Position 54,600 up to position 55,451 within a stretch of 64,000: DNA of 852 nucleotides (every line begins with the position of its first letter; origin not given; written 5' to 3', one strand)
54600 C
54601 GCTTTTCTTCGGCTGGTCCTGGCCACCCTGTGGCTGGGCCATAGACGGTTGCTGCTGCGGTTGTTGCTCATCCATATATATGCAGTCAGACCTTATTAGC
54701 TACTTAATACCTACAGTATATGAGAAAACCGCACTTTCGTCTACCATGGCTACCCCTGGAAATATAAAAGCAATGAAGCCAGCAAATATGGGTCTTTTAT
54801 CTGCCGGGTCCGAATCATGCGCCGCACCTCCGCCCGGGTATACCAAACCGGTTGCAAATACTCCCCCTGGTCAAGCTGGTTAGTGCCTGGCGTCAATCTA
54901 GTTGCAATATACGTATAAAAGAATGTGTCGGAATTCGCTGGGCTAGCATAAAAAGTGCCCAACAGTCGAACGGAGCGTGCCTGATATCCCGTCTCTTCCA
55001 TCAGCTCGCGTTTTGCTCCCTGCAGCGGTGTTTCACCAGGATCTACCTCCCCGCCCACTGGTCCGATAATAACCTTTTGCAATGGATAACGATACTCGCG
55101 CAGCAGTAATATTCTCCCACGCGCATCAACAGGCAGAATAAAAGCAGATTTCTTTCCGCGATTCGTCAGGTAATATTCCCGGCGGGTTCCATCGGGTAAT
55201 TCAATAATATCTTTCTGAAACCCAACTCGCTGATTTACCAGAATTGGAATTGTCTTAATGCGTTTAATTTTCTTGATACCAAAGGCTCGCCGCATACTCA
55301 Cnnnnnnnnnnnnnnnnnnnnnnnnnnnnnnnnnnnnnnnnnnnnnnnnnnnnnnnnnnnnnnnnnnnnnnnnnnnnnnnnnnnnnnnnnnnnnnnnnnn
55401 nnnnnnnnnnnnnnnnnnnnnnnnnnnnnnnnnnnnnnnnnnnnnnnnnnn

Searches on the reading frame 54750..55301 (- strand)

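Call 14: search_protein_families(library=pfam, proteins=[window:54750-55301:-], max_evalue=0.001)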
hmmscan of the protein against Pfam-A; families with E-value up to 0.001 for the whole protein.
window:54750-55301:- (183 aa): 1 family
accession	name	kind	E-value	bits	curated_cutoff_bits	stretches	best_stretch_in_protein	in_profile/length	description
PF00293.34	NUDIX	-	2.9e-19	69.8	21.1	1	52-163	5-121/134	NUDIX domain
